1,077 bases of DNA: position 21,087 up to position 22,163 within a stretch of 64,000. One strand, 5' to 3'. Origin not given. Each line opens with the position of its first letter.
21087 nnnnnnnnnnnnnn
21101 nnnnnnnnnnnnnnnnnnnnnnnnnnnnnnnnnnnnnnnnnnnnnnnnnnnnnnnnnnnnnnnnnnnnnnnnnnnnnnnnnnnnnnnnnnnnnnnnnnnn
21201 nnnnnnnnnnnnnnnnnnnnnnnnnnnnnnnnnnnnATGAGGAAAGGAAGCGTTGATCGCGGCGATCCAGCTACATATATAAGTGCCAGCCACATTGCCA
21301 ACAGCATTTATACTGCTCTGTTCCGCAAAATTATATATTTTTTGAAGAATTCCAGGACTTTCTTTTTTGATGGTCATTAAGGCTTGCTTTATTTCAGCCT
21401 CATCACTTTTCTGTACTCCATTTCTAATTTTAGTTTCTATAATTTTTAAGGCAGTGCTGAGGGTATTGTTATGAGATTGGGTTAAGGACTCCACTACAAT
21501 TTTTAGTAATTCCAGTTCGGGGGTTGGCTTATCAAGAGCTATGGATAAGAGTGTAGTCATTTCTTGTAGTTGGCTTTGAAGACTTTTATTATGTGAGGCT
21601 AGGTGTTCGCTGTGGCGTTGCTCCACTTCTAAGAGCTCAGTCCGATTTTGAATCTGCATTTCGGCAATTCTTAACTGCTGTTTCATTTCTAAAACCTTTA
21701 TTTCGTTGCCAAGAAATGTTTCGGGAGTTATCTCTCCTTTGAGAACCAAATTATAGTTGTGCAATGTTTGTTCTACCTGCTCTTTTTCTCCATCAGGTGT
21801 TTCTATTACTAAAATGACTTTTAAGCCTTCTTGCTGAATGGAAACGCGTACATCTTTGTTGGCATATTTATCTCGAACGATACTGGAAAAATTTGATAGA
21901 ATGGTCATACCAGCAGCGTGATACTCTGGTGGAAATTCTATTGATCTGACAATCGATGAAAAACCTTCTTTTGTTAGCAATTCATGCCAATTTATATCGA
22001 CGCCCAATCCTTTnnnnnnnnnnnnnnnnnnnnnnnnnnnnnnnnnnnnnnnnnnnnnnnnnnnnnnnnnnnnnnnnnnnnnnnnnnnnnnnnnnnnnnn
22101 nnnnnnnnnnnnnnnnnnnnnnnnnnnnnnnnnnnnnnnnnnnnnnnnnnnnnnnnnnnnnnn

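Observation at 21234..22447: AT-rich foreign gene for a ClpX zinc-binding-domain protein inserted between DUF983 and surf1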

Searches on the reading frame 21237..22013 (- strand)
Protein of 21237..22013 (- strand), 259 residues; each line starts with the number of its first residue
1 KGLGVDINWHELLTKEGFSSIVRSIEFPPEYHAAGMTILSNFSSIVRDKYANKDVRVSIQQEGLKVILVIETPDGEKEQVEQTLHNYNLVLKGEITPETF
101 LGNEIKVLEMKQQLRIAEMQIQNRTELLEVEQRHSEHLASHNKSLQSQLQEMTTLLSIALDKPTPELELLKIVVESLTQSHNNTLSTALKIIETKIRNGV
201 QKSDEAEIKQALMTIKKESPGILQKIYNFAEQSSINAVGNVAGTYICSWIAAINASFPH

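Call 21: search_solved_structures(query=A2, max_evalue=10)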
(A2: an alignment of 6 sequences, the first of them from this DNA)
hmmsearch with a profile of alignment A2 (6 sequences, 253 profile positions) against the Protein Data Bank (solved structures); distinct sequences matched with E-value up to 10: 10.
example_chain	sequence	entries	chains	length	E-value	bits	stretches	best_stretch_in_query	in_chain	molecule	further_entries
2lf0_A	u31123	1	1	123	0.29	13.6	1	125-207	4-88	Uncharacterized protein yibL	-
1lhs_A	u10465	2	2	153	0.32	13.5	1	113-223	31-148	MYOGLOBIN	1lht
8th8_S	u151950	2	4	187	0.36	13.3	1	120-204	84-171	Coiled-coil domain-containing protein 153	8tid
3tnu_B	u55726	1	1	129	0.37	13.3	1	123-204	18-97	Keratin, type II cytoskeletal 5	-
6yip_A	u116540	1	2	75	0.64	12.5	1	123-177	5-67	Kinesin-like protein KIF20A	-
8s89_A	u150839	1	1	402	0.71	12.4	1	169-246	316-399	DE NOVO PROTEIN P400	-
3bcy_A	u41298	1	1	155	1.8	11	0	174-225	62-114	Protein YER067W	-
7fik_W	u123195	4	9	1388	2.2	10.7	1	92-156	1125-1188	Nup155-prov protein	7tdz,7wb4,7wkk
7y9n_A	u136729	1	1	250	4.4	9.8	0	113-185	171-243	Spike protein S2',5HB-H2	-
7wxz_A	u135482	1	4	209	6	9.3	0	134-185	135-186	Spike protein S2'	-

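Call 22: search_protein_families(library=pfam, alignment_id=A2, max_evalue=1)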
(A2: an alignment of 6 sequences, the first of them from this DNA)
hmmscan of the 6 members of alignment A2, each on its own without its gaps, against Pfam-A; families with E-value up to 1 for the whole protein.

A. member 1, seq(259 aa): 4 families
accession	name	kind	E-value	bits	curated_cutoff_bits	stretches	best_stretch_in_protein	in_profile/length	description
PF08227.16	DASH_Hsk3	-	0.078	13.8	24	1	132-158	1-27/45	DASH complex subunit Hsk3 like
PF12921.12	ATP13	-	0.094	13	26.7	1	157-193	45-77/114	Mitochondrial ATPase expression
PF02183.23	HALZ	-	0.35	11.5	28.1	1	136-156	22-42/43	Homeobox associated leucine zipper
PF19745.5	FUT8_N_cat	-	0.36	10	27.6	1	111-236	56-179/499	Alpha-(1,6)-fucosyltransferase N- and catalytic domains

B. families by the number of members that match (of 6 scanned): 23 families
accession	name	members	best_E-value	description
PF02183.23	HALZ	2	0.047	Homeobox associated leucine zipper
PF03954.19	Lectin_N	1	0.013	Hepatic lectin, N-terminal domain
PF18665.6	TetR_C_37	1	0.014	Tetracyclin repressor-like, C-terminal domain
PF21132.2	MFD_D3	1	0.019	MFD, D3 domain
PF03836.20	RasGAP_C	1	0.036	RasGAP C-terminus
PF07730.19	HisKA_3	1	0.043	Histidine kinase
PF13446.11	RPT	1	0.044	A repeated domain in UCH-protein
PF05309.16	TraE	1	0.062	TraE protein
PF09312.16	SurA_N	1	0.064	SurA N-terminal domain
PF11090.14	Phage_T7_Gp13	1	0.067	Bacteriophage T7, probable scaffold protein Gp13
PF06868.16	DUF1257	1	0.069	Protein of unknown function (DUF1257)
PF08227.16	DASH_Hsk3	1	0.078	DASH complex subunit Hsk3 like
PF12921.12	ATP13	1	0.094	Mitochondrial ATPase expression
PF04472.17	SepF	1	0.097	Cell division protein SepF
PF16312.10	Oberon_cc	1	0.19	Coiled-coil region of Oberon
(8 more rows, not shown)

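Call 31: search_protein_representatives(alignment_id=A2)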
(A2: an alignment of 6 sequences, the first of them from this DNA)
Query: 6 sequences, 253 profile positions. Proteins with E-value up to 0.001 (for the whole library): 1007; up to 1e-10: 887; up to 1e-30: 521. The best 150 are listed.
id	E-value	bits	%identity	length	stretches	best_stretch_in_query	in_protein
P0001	6.9e-107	372.8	-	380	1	2-253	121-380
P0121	2.7e-98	344.7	-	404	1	6-253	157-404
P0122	5.0e-92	324.2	-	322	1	3-253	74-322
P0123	2.9e-83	295.5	-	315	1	4-253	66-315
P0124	9.4e-77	274.1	-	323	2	12-252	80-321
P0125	2.0e-72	259.9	-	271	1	7-253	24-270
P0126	6.7e-70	251.7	-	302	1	12-251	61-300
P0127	5.5e-67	242.1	-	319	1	9-253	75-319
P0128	1.2e-66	241.0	-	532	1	10-253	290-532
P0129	3.5e-66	239.5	-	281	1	4-253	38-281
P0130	1.2e-63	231.1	-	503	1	12-253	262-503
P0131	1.3e-63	231.0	-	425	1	17-252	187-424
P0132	4.9e-63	229.2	-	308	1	18-253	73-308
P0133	2.9e-62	226.6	-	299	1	14-253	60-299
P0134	4.2e-62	226.1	-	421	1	18-253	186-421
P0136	2.1e-59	217.3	-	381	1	16-253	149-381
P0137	2.5e-59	217.0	-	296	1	6-253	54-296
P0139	2.3e-58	213.9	-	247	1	17-253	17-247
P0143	4.1e-57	209.8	-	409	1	17-253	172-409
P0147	1.1e-55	205.1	-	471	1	17-247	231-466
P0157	4.2e-54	199.9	-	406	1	12-253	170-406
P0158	7.1e-54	199.2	-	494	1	17-253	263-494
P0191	1.7e-50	188.1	-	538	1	12-253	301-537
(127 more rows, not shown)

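Call 38: search_protein_families(library=pfam, alignment_id=A5, max_evalue=0.001)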
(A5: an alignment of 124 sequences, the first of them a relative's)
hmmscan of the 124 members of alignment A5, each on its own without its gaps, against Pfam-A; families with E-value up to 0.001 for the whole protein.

A. member 1, P0121 (404 aa): 0 families

B. families by the number of members that match (of 124 scanned): 54 families (the first 25 are shown)
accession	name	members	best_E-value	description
PF00072.30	Response_reg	21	1.9e-30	Response regulator receiver domain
PF06689.19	zf-C4_ClpX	14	2.7e-26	ClpX C4-type zinc finger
PF00805.28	Pentapeptide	13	4.7e-61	Pentapeptide repeats (8 copies)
PF13599.13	Pentapeptide_4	12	2.2e-35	Pentapeptide repeat region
PF13576.12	Pentapeptide_3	12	1.1e-24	Pentapeptide repeats (9 copies)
PF25296.1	Decapeptide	7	5.2e-10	Decapeptide repeat region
PF01381.28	HTH_3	4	2.5e-13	Helix-turn-helix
PF13560.12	HTH_31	4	1.4e-12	Helix-turn-helix domain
PF12844.13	HTH_19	3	1.3e-08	Helix-turn-helix domain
PF08279.18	HTH_11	3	7.2e-08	HTH domain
PF00308.24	Bac_DnaA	2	1.6e-68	Bacterial DnaA ATPAse domain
PF25601.1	AAA_lid_14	2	1.7e-17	AAA+ ATPase lid domain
PF00571.33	CBS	2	2.3e-14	CBS domain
PF01695.23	IstB_IS21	2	3.4e-11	IstB-like ATP binding protein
PF13185.12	GAF_2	2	1.7e-10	GAF domain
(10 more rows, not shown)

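Call 41: find_related_loci(query=A2, collection=genome_contigs, flank=8000)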
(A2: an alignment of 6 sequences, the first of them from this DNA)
Query A2 (259 aa) in genome_contigs; peptide patterns used: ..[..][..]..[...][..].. (x = any residue, [..] = any of these).
41 stretches matched a pattern; 4 encode a relative of the query (tblastn E <= 1e-3); 4 distinct loci.
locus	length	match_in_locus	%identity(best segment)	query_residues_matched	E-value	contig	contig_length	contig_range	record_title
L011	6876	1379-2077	42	17-253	6e-55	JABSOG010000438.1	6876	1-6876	MAG: Algicola sp. isolate DT_2 DT-Algicola-1_scaffold_439, whole genome shotgun sequence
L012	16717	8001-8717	39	16-258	3e-54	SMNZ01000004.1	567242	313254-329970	Alteromonadaceae bacterium M269 M269_contig_4, whole genome shotgun sequence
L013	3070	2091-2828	37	9-258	3e-54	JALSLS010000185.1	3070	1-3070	MAG: Methylomonas sp. isolate 355-202_metabat2_scaf2bin.044 355-202_scaffold_19155_c1, whole genome shotgun sequence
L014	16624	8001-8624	30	5-195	7e-27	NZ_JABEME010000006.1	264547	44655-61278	Stenotrophomonas africana strain ATCC 700475 ATCC700475_6, whole genome shotgun sequence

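Call 44: search_protein_families(library=pfam, proteins=[L012:3862-5349:+, L012:5346-6050:+, L012:6135-6818:+, L012:7120-7572:+, L012:7782-8723:+, L012:8956-9759:-, L012:10209-10739:-, L012:11138-11794:-, L012:12943-13536:-, L012:2619-3473:-], max_evalue=0.001)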
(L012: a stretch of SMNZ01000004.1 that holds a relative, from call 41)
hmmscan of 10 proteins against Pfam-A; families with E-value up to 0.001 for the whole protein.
L012:3862-5349:+ (495 aa): 1 family
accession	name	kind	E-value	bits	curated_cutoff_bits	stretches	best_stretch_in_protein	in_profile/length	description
PF06580.19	His_kinase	-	6e-26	90.9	25.2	1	306-383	1-79/81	Histidine kinase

L012:5346-6050:+ (234 aa): 2 families
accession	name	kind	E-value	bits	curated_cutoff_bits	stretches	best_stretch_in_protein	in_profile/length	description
PF00072.30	Response_reg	-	3.8e-20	72.5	30.2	1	5-110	2-110/111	Response regulator receiver domain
PF04397.21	LytTR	-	5.1e-16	59.1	22.6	1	143-228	4-94/98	LytTr DNA-binding domain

L012:6135-6818:+ (227 aa): 1 family
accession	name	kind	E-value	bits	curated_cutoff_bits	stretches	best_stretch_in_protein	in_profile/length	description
PF00052.24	Laminin_B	-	1.9e-05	25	22.4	1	69-199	2-122/136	Laminin B (Domain IV)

L012:7120-7572:+ (150 aa): 1 family
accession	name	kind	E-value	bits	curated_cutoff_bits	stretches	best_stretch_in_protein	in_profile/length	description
PF05168.19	HEPN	-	1.8e-05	25.3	22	1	15-114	5-93/117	HEPN domain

L012:7782-8723:+ (313 aa): 1 family
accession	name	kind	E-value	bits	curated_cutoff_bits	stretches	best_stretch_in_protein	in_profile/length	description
PF06689.19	zf-C4_ClpX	-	6.3e-13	48.8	27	1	11-45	2-37/39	ClpX C4-type zinc finger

L012:8956-9759:- (267 aa): 0 families

L012:10209-10739:- (176 aa): 3 families
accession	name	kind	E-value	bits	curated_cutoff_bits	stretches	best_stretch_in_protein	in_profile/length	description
PF00325.26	Crp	-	6.1e-05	23.1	21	1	41-65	8-32/32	Bacterial regulatory proteins, crp family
PF13545.12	HTH_Crp_2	-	6.5e-05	23.2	27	1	34-66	21-53/70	Crp-like helix-turn-helix domain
PF13412.12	HTH_24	-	0.0007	19.6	21.9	0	37-66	19-48/48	Winged helix-turn-helix DNA-binding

L012:11138-11794:- (218 aa): 1 family
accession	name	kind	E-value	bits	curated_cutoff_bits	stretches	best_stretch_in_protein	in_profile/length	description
PF00239.26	Resolvase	-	5.8e-32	111.2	23.3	1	18-154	2-144/145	Resolvase, N terminal domain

L012:12943-13536:- (197 aa): 1 family
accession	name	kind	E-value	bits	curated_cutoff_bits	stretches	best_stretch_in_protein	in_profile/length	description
PF19865.4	DUF6338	-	2.5e-42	145.2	26.5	1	6-195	4-201/205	Family of unknown function (DUF6338)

L012:2619-3473:- (284 aa): 5 families
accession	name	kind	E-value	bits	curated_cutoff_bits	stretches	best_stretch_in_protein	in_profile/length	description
PF00005.33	ABC_tran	-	3.5e-30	105.8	25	1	18-162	1-137/137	ABC transporter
PF13304.12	AAA_21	-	1.3e-10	42.3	27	1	130-190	234-298/304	AAA domain, putative AbiEii toxin, Type IV TA system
PF02463.25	SMC_N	-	1.3e-05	25.2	40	0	10-47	5-44/220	RecF/RecN/SMC N terminal domain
PF13476.12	AAA_23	-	0.00024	22.3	27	1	14-46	6-38/201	AAA domain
PF00488.27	MutS_V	-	0.00075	20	30.2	0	33-50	4-21/188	MutS domain V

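Call 45: search_protein_families(library=pfam, proteins=[L011:4-741:+, L011:821-2098:+, L011:2200-3159:-, L011:3274-4311:+, L011:4329-5909:+], max_evalue=0.001)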
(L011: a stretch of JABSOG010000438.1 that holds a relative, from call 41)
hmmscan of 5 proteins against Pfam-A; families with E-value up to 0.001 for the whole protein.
L011:4-741:+ (245 aa): 1 family
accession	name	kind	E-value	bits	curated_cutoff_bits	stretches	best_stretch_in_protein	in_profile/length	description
PF14027.11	Questin_oxidase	-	1.1e-12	48.7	27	1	2-213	101-337/340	Questin oxidase-like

L011:821-2098:+ (425 aa): 0 families

L011:2200-3159:- (319 aa): 2 families
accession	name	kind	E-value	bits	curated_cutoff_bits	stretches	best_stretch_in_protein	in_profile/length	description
PF12762.13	DDE_Tnp_IS1595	-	4.3e-27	95.4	27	1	140-287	1-153/153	ISXO2-like transposase domain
PF12760.12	Zn_ribbon_IS1595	-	5.8e-15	55.4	25.4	1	28-72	2-46/46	Transposase zinc-ribbon domain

L011:3274-4311:+ (345 aa): 1 family
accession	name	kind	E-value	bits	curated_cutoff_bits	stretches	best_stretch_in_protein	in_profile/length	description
PF18899.5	DUF5655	-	6e-09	36.4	24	1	232-345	2-109/109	Domain of unknown function (DUF5655)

L011:4329-5909:+ (526 aa): 4 families
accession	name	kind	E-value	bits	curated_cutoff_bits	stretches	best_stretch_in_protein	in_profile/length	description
PF02384.22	N6_Mtase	-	6.1e-110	367.8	20.4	1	176-482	2-308/311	N-6 DNA Methylase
PF12161.14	HsdM_N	-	9.9e-19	68.7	24.5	1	9-163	1-133/135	HsdM N-terminal domain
PF07669.17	Eco57I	-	1.1e-06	29.3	25.3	1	286-384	55-161/171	Eco57I restriction-modification methylase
PF05175.20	MTS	-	2.7e-05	24.3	23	1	209-314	20-114/170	Methyltransferase small domain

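Call 50: find_encoding_contigs(protein=P0136, flank=8000, max_places=3)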
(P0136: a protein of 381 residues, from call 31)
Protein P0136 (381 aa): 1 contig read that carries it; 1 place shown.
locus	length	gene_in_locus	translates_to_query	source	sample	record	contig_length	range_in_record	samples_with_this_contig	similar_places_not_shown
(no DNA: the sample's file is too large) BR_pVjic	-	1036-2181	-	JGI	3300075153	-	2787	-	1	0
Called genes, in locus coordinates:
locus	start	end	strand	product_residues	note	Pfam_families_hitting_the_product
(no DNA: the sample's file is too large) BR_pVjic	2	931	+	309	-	?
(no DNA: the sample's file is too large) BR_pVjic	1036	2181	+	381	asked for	PF00072:Response_reg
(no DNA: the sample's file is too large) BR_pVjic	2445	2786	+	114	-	?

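Call 51: find_related_loci(query=A2, collection=viral_contigs, flank=8000)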
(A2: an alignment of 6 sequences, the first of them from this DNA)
Query A2 (259 aa) in viral_contigs; peptide patterns used: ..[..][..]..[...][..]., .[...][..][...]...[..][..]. (x = any residue, [..] = any of these).
29 stretches matched a pattern; 2 encode a relative of the query (tblastn E <= 1e-3); 2 distinct loci.
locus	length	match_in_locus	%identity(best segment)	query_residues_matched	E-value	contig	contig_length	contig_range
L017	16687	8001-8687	36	16-244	6e-33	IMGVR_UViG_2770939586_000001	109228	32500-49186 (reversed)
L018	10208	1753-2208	35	9-169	1e-28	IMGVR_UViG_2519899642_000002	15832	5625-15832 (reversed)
